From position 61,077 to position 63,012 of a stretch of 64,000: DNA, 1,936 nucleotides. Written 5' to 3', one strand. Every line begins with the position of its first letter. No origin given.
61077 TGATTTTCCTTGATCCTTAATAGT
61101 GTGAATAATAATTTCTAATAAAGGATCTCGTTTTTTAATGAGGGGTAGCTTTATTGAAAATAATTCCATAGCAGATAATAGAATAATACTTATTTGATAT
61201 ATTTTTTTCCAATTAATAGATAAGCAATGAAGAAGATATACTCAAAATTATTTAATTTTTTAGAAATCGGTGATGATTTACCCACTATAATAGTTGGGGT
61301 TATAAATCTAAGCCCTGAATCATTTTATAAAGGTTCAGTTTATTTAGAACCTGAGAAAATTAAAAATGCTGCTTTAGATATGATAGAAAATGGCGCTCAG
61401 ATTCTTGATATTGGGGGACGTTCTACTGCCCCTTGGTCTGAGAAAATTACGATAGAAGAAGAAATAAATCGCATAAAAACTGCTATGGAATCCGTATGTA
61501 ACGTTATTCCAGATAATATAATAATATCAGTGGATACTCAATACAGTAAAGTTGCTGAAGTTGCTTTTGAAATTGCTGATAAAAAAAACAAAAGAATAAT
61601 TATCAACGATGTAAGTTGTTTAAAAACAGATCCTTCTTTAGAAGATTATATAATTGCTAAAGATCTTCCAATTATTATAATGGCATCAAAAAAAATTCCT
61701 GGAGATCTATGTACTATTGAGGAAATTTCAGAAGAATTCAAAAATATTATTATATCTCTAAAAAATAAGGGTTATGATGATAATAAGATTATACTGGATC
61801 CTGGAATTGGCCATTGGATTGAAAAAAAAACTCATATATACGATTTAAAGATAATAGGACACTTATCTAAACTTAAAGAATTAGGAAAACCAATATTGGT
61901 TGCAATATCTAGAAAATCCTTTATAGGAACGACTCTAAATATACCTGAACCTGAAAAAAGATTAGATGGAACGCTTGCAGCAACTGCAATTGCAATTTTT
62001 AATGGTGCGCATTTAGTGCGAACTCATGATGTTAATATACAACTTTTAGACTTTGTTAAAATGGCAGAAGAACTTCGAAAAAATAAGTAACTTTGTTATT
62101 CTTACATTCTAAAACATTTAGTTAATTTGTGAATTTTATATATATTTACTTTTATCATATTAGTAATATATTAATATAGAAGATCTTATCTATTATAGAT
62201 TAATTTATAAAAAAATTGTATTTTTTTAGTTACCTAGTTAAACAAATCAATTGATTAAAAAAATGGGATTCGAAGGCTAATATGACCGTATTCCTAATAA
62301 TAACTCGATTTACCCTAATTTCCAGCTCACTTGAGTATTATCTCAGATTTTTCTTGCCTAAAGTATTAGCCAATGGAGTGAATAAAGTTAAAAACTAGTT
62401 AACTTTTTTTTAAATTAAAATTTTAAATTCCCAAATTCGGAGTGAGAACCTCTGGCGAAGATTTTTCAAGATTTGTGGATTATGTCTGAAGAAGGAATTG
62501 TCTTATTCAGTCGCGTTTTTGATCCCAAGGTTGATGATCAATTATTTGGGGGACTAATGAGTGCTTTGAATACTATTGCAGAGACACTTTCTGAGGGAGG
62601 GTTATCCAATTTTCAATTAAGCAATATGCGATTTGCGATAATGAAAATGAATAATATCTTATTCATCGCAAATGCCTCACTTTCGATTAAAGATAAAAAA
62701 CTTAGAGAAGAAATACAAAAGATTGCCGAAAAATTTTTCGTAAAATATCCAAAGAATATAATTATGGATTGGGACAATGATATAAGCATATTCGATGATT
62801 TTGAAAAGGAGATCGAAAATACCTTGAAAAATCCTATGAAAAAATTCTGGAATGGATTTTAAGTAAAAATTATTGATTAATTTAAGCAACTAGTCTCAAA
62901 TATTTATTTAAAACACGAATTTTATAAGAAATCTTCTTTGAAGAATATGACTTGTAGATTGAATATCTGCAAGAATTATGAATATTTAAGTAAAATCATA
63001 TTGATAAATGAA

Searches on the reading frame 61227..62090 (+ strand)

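Call 88: search_protein_families(library=pfam, proteins=[window:61227-62090:+], max_evalue=0.001)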
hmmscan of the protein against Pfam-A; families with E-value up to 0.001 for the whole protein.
window:61227-62090:+ (287 aa): 1 family
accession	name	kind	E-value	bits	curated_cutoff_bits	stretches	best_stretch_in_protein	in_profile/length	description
PF00809.28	Pterin_bind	-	2.6e-49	168.5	25.5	1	24-267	2-244/244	Pterin binding enzyme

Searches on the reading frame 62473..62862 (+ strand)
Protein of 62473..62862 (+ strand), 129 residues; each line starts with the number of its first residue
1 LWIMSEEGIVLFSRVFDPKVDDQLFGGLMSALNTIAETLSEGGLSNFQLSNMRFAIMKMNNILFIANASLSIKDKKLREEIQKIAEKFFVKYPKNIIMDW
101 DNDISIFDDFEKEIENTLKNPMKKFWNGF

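Call 88: search_protein_families(library=pfam, proteins=[window:62473-62862:+], max_evalue=0.001)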
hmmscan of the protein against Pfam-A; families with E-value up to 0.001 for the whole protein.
window:62473-62862:+ (129 aa): 1 family
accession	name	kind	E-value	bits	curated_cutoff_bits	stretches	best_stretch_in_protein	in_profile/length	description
PF19036.6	Fuz_longin_1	-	1.4e-05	25.7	26.1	1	3-84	5-86/125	First Longin domain of FUZ, MON1 and HPS1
